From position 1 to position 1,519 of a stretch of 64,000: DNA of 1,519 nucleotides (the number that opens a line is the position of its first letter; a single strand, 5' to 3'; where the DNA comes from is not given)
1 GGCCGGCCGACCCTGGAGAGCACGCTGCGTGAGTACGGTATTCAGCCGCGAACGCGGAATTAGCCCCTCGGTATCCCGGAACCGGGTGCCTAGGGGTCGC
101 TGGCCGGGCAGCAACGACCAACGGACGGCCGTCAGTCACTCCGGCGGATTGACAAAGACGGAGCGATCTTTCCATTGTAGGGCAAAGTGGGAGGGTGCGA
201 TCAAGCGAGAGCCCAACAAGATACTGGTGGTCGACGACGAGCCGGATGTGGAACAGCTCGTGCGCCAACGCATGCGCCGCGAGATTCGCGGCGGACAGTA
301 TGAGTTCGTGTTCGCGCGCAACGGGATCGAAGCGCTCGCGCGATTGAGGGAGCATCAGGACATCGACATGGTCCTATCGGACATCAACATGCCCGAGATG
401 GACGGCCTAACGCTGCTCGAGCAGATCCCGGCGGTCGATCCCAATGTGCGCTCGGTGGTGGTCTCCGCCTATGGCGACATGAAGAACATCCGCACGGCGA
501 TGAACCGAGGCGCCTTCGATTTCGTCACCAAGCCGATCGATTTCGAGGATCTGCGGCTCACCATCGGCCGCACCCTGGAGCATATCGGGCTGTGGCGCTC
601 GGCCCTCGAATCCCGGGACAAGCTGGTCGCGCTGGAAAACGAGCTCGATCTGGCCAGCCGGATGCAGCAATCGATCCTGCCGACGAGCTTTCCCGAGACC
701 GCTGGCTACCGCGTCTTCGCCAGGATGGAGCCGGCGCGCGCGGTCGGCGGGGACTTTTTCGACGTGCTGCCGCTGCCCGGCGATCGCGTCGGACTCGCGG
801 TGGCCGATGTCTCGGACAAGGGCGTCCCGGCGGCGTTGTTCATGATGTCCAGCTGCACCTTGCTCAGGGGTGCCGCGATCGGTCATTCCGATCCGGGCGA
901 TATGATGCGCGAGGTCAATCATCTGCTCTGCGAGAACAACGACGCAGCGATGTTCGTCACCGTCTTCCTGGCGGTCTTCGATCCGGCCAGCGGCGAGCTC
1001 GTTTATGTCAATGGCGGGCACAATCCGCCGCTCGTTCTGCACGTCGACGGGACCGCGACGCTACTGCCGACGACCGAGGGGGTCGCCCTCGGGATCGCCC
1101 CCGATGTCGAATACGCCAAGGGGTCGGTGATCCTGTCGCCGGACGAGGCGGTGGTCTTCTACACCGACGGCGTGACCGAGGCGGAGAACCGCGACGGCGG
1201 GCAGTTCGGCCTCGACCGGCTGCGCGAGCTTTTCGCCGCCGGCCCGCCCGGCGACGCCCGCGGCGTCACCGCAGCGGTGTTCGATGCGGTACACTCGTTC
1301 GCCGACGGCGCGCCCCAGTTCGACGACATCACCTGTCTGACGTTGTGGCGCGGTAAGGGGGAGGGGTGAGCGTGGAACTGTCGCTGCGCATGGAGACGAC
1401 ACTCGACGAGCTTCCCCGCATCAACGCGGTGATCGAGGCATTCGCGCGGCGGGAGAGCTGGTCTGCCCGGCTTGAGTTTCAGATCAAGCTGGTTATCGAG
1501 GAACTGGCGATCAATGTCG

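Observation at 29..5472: Two-component input wired into a partner-switching module: REC-PP2C phosphatase, RsbW-like kinase, periplasmic binding protein and sensor kinase in one translationally coupled operon, with a convergent STAS antagonist and no sigma factor gene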

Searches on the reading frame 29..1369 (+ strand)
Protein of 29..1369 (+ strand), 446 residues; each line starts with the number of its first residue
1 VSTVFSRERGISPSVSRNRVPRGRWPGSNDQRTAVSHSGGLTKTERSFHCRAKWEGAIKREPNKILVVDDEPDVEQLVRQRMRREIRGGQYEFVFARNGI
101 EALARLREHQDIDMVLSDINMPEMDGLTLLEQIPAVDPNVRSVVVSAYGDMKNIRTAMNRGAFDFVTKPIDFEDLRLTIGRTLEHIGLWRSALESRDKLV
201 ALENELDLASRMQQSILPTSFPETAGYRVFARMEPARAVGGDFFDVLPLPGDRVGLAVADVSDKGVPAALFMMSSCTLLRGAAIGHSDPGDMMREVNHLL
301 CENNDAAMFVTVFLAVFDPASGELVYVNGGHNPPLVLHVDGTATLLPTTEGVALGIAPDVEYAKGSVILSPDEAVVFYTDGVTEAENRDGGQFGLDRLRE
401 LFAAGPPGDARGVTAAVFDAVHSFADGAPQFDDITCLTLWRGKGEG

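Call 3: search_protein_families(library=pfam, proteins=[window:29-1369:+], max_evalue=0.01)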
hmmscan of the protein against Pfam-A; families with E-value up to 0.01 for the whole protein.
window:29-1369:+ (446 aa): 2 families
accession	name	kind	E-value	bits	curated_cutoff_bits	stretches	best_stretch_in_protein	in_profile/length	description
PF07228.17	SpoIIE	-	9.2e-51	173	25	1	250-439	1-189/192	Stage II sporulation protein E (SpoIIE)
PF00072.30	Response_reg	-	3.4e-25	88.8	30.2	1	65-178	1-109/111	Response regulator receiver domain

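Call 4: search_protein_families(library=ncbifam, proteins=[window:29-1369:+], max_evalue=0.01)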
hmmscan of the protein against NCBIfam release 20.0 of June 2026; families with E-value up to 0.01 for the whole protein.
window:29-1369:+ (446 aa): 95 families (the best 25 are shown)
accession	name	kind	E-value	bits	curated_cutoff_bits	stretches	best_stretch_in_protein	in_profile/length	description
NF045505.1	RR_RssB_Pseudo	equivalog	1.1e-29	103.6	700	1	63-384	6-340/394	two-component system response regulator RssB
NF053512.1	nitric_RR_NosR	exception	4e-24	85.4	400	1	65-190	1-122/422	response regulator c-di-GMP phosphodiesterase, NosR family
NF008469.0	PRK11361.1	equivalog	5.2e-21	74.9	714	1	63-188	5-125/461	acetoacetate metabolism transcriptional regulator AtoC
NF007969.0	PRK10693.1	equivalog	3.1e-20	72.5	329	1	63-332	8-283/337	two-component system response regulator RssB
NF011695.0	PRK15115.1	equivalog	5.2e-20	71.6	763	1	58-185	2-124/445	two-component system response regulator GlrR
NF007689.0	PRK10365.1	equivalog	1.8e-19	69.8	760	1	63-186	6-124/441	sigma-54-dependent response regulator transcription factor ZraR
NF051870.1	NAssimRespRegNtrX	equivalog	3e-19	69.2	600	1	64-201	3-137/452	nitrogen assimilation response regulator NtrX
TIGR01818.1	ntrC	equivalog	6.6e-19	68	558.6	1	65-186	1-117/463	nitrogen regulation protein NR(I)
NF046020.1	HisKinCckABruc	equivalog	8.1e-18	63.7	1000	1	63-182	750-866/868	cell cycle histidine kinase CckA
NF008176.1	PRK10923.1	equivalog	3.2e-15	55.7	620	1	64-186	5-122/469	nitrogen regulation protein NR(I)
NF047793.1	ResRegPgtA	equivalog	2.9e-14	52.7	650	1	62-184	5-122/414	two-component system response regulator PgtA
NF007135.0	PRK09581.1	equivalog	5.1e-14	51.9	474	1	64-177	4-112/457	PleD family two-component system response regulator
TIGR02875.1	spore_0_A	equivalog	5.6e-14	52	200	1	64-185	4-124/262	sporulation transcription factor Spo0A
NF001965.0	PRK00742.1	subfamily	1.2e-13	51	293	1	63-170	4-109/357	chemotaxis-specific protein-glutamate methyltransferase CheB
NF041946.1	LuxO_transreg_Vib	equivalog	2.1e-13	49.9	800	1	97-185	27-114/463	quorum-sensing sigma-54 dependent transcriptional regulator LuxO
TIGR02956.1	TMAO_torS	equivalog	2.1e-12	46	676.5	1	58-205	697-837/967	TMAO reductase system sensor histidine kinase/response regulator TorS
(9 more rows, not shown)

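Call 13: find_homologous_proteins(query=window:206-1369:+, max_evalue=1e-20)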
Query window:206-1369:+ (387 aa): 8000 proteins with E <= 1e-20 among 8000 candidates; the best 120 are listed.
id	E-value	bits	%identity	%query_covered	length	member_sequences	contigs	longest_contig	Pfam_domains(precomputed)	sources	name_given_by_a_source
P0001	1.4e-250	849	98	100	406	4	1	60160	PF00072.31,PF07228.18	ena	-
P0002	4.3e-248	840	99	98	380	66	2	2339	PF00072.31,PF07228.18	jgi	jgi:sigma-B regulation protein RsbU (phosphoserine phosphatase)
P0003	2.0e-245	832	97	100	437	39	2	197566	PF00072.31,PF07228.18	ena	-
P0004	1.0e-219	747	88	98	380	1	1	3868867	PF00072.31,PF07228.18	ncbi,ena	-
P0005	1.2e-215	734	86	99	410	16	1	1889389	PF00072.31,PF07228.18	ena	-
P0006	1.5e-205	700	84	98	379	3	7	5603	PF00072.31,PF07228.18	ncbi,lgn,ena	-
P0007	1.5e-200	684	82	98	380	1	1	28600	PF00072.31,PF07228.18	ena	-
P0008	2.2e-194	664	77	99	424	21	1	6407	PF00072.31,PF07228.18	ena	-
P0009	3.1e-193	660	77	98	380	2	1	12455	PF00072.31,PF07228.18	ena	-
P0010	1.0e-191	655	76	100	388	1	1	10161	PF00072.31,PF07228.18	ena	-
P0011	1.9e-190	651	76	98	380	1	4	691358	PF00072.31,PF07228.18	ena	-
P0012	2.5e-190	650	77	98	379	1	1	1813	PF00072.31,PF07228.18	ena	-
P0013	4.6e-190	649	76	100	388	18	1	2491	PF00072.31,PF07228.18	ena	-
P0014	1.4e-187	641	75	100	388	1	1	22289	PF00072.31,PF07228.18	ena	-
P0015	1.1e-186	638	75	97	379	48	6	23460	PF00072.31,PF07228.18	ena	-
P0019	6.8e-180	616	71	100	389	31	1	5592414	PF00072.31,PF07228.18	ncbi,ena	-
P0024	7.6e-178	609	71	100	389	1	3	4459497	PF00072.31,PF07228.18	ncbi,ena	-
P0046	2.7e-175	601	71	99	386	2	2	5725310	PF00072.31,PF07228.18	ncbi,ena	-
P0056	1.0e-174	599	70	99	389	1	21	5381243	PF00072.31,PF07228.18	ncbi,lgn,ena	-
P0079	1.0e-173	596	71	98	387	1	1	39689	PF00072.31,PF07228.18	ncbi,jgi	-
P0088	3.3e-173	594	70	98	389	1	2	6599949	PF00072.31,PF07228.18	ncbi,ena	-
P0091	4.3e-173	594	70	99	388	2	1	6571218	PF00072.31,PF07228.18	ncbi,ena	-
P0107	1.4e-172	592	70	98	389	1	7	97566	PF00072.31,PF07228.18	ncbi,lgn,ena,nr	ncbi:MAG: SpoIIE family protein phosphatase [Gemmatimonadetes bacterium]|nr:SpoIIE family protein ph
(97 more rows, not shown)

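Call 14: find_encoding_contigs(protein=P0019, flank=8000, max_places=2)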
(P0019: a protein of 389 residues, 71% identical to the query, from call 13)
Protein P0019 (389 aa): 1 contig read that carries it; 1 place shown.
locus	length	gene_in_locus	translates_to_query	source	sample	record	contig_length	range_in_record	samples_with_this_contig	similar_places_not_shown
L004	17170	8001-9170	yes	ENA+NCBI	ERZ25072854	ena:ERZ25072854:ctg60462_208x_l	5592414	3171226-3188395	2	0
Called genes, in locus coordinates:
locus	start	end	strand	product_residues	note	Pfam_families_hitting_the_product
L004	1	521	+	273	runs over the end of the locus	PF00378:ECH_1, PF16113:ECH_2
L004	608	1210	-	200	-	PF02627:CMD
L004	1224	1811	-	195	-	-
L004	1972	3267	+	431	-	PF01512:Complex1_51K, PF10531:SLBB, PF22461:SLBB_2, PF10589:NADH_4Fe-4S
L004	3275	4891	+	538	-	PF00111:Fer2, PF13510:Fer2_4, PF10588:NADH-G_4Fe-4S_3, PF22117:Fer4_Nqo3, PF04879:Molybdop_Fe4S4, PF22151:Fer4_NDSU1, PF00384:Molybdopterin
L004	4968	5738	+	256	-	PF03372:Exo_endo_phos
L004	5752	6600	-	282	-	PF00296:Bac_luciferase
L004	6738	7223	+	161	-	PF07355:GRDB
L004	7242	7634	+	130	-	-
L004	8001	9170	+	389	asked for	PF00072:Response_reg, PF07228:SpoIIE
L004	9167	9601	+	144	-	PF13581:HATPase_c_2, PF02518:HATPase_c (faint)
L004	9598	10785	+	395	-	PF13433:Peripla_BP_5 (weak), PF13458:Peripla_BP_6, PF01094:ANF_receptor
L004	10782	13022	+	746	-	PF00672:HAMP, PF00512:HisKA, PF02518:HATPase_c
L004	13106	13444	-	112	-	PF01740:STAS, PF13466:STAS_2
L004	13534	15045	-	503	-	PF00909:Ammonium_transp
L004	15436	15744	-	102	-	-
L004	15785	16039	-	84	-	PF00462:Glutaredoxin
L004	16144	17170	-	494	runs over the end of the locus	PF14691:Fer4_20, PF00070:Pyr_redox (weak), PF01266:DAO (weak), PF07992:Pyr_redox_2, PF12831:FAD_oxidored (weak), PF01593:Amino_oxidase (weak), PF13450:NAD_binding_8, PF07992:Pyr_redox_2, +3 more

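Call 15: find_encoding_contigs(protein=P0056, flank=8000, max_places=2)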
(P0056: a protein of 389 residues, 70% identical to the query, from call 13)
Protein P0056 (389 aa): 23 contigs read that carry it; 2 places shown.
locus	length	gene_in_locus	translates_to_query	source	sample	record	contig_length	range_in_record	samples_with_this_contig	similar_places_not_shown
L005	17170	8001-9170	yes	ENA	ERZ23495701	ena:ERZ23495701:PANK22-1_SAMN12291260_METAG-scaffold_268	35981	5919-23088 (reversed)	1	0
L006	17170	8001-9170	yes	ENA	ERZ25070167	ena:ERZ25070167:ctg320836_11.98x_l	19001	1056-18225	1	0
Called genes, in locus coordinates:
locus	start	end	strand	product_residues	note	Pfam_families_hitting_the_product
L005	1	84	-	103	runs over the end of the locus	-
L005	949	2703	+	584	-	PF10092:DUF2330, PF13860:FlgD_ig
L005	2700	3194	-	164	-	PF01850:PIN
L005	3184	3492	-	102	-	-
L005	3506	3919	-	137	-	PF00190:Cupin_1, PF07883:Cupin_2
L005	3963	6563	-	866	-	PF01842:ACT (faint), PF08335:GlnD_UR_UTase, PF27444:GlnD_3rd, PF01966:HD (weak), PF24931:ACT_ACR9_3rd (weak)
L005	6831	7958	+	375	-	PF08240:ADH_N, PF16912:Glu_dehyd_C, PF00107:ADH_zinc_N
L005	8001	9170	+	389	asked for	PF00072:Response_reg, PF07228:SpoIIE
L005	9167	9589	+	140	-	PF13581:HATPase_c_2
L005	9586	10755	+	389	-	PF13433:Peripla_BP_5 (weak), PF13458:Peripla_BP_6, PF01094:ANF_receptor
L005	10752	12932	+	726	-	PF21689:TorS_sensor_domain (faint), PF00672:HAMP (weak), PF00512:HisKA, PF02518:HATPase_c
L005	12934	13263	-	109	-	PF01740:STAS, PF13466:STAS_2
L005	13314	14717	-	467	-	PF00909:Ammonium_transp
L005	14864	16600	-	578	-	PF02463:SMC_N (faint), PF13175:AAA_15, PF13476:AAA_23, PF13304:AAA_21, PF13175:AAA_15 (weak)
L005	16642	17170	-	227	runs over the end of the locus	PF01081:Aldolase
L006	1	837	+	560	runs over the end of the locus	PF14284:PcfJ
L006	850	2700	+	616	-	PF10092:DUF2330, PF13860:FlgD_ig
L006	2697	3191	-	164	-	PF01850:PIN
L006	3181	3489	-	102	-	-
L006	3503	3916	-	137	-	PF00190:Cupin_1, PF07883:Cupin_2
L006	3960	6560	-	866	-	PF01842:ACT (faint), PF08335:GlnD_UR_UTase, PF27444:GlnD_3rd, PF01966:HD (weak), PF24931:ACT_ACR9_3rd (weak)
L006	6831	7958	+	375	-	PF08240:ADH_N, PF16912:Glu_dehyd_C, PF00107:ADH_zinc_N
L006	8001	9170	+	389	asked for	PF00072:Response_reg, PF07228:SpoIIE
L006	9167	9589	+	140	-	PF13581:HATPase_c_2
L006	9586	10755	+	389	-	PF13433:Peripla_BP_5 (weak), PF13458:Peripla_BP_6, PF01094:ANF_receptor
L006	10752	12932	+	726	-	PF21689:TorS_sensor_domain (faint), PF00672:HAMP (weak), PF00512:HisKA, PF02518:HATPase_c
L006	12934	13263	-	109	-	PF01740:STAS, PF13466:STAS_2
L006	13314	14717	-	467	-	PF00909:Ammonium_transp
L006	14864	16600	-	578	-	PF02463:SMC_N (faint), PF13175:AAA_15, PF13476:AAA_23, PF13175:AAA_15 (weak), PF13304:AAA_21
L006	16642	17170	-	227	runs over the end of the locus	PF01081:Aldolase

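Call 16: find_encoding_contigs(protein=P0004, flank=8000, max_places=2)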
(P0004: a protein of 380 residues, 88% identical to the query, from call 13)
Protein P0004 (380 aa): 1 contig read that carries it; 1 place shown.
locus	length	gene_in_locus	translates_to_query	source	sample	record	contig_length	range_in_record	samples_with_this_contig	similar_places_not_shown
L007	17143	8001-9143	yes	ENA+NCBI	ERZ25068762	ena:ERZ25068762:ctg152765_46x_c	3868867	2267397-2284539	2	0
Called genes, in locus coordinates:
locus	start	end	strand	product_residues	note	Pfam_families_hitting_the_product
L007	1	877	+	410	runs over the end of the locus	PF07690:MFS_1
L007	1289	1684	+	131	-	-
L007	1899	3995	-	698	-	PF12437:GSIII_N, PF00120:Gln-synt_C, PF18318:Gln-synt_C-ter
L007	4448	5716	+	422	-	PF13458:Peripla_BP_6, PF01094:ANF_receptor (weak)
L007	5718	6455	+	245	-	PF17203:sCache_3_2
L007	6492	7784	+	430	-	PF07690:MFS_1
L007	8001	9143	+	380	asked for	PF00072:Response_reg, PF07228:SpoIIE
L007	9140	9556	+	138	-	PF13581:HATPase_c_2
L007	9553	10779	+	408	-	-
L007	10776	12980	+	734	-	PF00672:HAMP, PF00512:HisKA (weak), PF02518:HATPase_c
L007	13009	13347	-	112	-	PF01740:STAS, PF13466:STAS_2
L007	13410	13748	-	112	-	PF00543:P-II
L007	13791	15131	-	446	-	-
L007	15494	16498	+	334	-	PF04909:Amidohydro_2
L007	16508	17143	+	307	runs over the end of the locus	PF00892:EamA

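Call 18: find_related_loci(query=A1, collection=genome_contigs, flank=10000)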
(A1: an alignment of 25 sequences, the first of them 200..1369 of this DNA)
Query A1 (389 aa) in genome_contigs; peptide patterns used: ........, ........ (x = any residue, [..] = any of these).
600 stretches matched a pattern (row limit reached: there are more); 533 encode a relative of the query (tblastn E <= 1e-3); the best 80 are kept; 80 distinct loci.
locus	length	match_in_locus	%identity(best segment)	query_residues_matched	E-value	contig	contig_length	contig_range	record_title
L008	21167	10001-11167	98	1-389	0e+0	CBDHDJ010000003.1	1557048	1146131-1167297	MAG: Alphaproteobacteria bacterium isolate 9f10fd04-5cad-458c-8f3d-6065ca0d4641 genome assembly, contig: contig_3, whole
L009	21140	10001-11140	71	7-386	0e+0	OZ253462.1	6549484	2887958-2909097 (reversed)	MAG: Candidatus Latescibacterota bacterium isolate 85c596c4-e601-42f5-bc00-22a25924bb3e genome assembly, chromosome: 1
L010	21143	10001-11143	71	7-387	1e-178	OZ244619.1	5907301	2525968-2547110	MAG: Candidatus Latescibacterota bacterium isolate 42df25b2-3f2b-47dc-af7c-4916403e88f0 genome assembly, chromosome: 1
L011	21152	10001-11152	65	1-384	2e-169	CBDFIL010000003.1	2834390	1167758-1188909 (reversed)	MAG: Candidatus Azotimanducaceae bacterium isolate 8c85951f-e197-4815-bfca-a8b273964498 genome assembly, contig: contig_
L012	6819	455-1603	66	7-389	1e-169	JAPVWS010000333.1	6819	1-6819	MAG: Candidatus Versatilivorator vitaminiformans isolate m_rhlh7 Seq333, whole genome shotgun sequence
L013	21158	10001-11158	65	1-386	7e-168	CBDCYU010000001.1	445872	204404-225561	MAG: Dehalococcoidia bacterium isolate 262ce888-de54-4936-a59d-857f670bbefa genome assembly, contig: contig_1, whole gen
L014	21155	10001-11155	65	5-389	2e-167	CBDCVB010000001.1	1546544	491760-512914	MAG: Dehalococcoidia bacterium isolate d5c82b8d-a2a1-4fea-8c1d-b29084ec870d genome assembly, contig: contig_1, whole gen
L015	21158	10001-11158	65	3-388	2e-166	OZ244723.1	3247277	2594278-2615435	MAG: Dehalococcoidia bacterium isolate 760011ba-b86d-4164-aa55-395d04384f54 genome assembly, chromosome: 1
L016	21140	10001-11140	63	5-384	3e-165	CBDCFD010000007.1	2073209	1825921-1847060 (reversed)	MAG: Dehalococcoidia bacterium isolate 00984b42-5fdc-41aa-b48b-cfc3a05d4d85 genome assembly, contig: contig_7, whole gen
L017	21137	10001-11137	64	7-385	6e-165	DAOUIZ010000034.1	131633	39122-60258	MAG TPA_asm: Dehalococcoidia bacterium isolate S32_232 k113_1386079, whole genome shotgun sequence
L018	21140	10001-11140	66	3-382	6e-165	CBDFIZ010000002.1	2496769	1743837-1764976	MAG: Dehalococcoidia bacterium isolate bbcfa8fe-e5b4-4dc8-882b-9555aaa6a448 genome assembly, contig: contig_2, whole gen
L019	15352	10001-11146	63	4-385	2e-164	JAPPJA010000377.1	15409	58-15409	MAG: Chloroflexota bacterium isolate RHO2_bin_36 NODE_4736_length_15409_cov_5.128305, whole genome shotgun sequence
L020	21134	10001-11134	63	7-384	1e-160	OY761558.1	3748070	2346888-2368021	MAG: Dehalococcoidia bacterium isolate 6ae818db-717c-4d07-8374-be93c3d6d717 genome assembly, chromosome: 1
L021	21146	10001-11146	62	5-386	1e-160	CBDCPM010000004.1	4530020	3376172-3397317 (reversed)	MAG: Dehalococcoidia bacterium isolate e106aa75-8e7b-471b-8364-be862cd00600 genome assembly, contig: contig_4, whole gen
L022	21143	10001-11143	62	7-387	5e-159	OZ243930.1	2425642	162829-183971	MAG: Candidatus Spongiisociaceae bacterium isolate 902be31f-b635-4e8d-b77a-d7c110926071 genome assembly, chromosome: 1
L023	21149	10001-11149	62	5-386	4e-157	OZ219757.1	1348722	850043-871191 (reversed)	MAG: Acidimicrobiia bacterium isolate 0395d7e3-236e-4384-95e3-6864e4764bd2 genome assembly, chromosome: 1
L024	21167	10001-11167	64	2-389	9e-156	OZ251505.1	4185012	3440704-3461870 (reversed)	MAG: uncultured Candidatus Binatia bacterium isolate 3702f2bb-6743-416a-8e02-efa82259b27a genome assembly, chromosome: 1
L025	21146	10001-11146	60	3-384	5e-148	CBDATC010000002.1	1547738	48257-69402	MAG: Paracoccaceae bacterium isolate 9d800af5-1cd6-4679-ad01-569fae033c11 genome assembly, contig: contig_2, whole genom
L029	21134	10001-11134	59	7-384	2e-141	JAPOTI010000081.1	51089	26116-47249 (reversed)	MAG: Rhodobacteraceae bacterium isolate CAR3_bin_1 NODE_224_length_51089_cov_30.4415, whole genome shotgun sequence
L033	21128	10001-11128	55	7-382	2e-133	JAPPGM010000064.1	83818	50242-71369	MAG: Gemmatimonadota bacterium isolate RHO1_bin_56 NODE_669_length_83818_cov_51.960914, whole genome shotgun sequence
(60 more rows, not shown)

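Call 25: search_protein_families(library=pfam, alignment_id=A2, max_evalue=0.00001)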
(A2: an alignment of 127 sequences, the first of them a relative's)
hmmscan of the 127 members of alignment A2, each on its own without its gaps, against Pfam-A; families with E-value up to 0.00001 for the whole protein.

A. member 1, L004:1972-3267:+ (431 aa): 4 families
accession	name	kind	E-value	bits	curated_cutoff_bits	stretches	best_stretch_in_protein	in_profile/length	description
PF01512.22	Complex1_51K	-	4.8e-44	150.3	31.2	1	46-217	1-149/150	Nuo51 FMN-binding domain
PF10589.14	NADH_4Fe-4S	-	8.6e-30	102.9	23.5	1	334-412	7-85/85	NADH-ubiquinone oxidoreductase-F iron-sulfur binding region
PF22461.2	SLBB_2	-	1.3e-10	41.7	27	1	240-304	2-67/79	SLBB domain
PF10531.15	SLBB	-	5.2e-10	39.5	27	1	240-276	1-37/55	SLBB domain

B. families by the number of members that match (of 127 scanned): 112 families (the first 25 are shown)
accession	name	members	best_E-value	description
PF00909.26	Ammonium_transp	7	4.9e-107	Ammonium Transporter Family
PF00528.27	BPD_transp_1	4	1.8e-39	Binding-protein-dependent transport system inner membrane component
PF14403.11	CP_ATPgrasp_2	3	4.1e-154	Circularly permuted ATP-grasp type 2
PF04174.18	CP_ATPgrasp_1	3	4.2e-138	A circularly permuted ATPgrasp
PF04168.17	Alpha-E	3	6.4e-65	A predicted alpha-helical domain with a conserved ER motif.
PF04367.18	DUF502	3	9.3e-25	Protein of unknown function (DUF502)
PF13304.12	AAA_21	3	6.1e-21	AAA domain, putative AbiEii toxin, Type IV TA system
PF08450.18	SGL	2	2.9e-48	SMP-30/Gluconolactonase/LRE-like region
PF05719.16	GPP34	2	3.6e-47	Golgi phosphoprotein 3 (GPP34)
PF01081.25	Aldolase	2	1.5e-33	KDPG and KHG aldolase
PF00561.26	Abhydrolase_1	2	2.4e-30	alpha/beta hydrolase fold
PF01841.26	Transglut_core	2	1.6e-23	Transglutaminase-like superfamily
PF08240.17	ADH_N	2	1.6e-22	Alcohol dehydrogenase GroES-like domain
PF00107.32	ADH_zinc_N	2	1.5e-21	Zinc-binding dehydrogenase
PF13175.12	AAA_15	2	1.6e-19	AAA ATPase domain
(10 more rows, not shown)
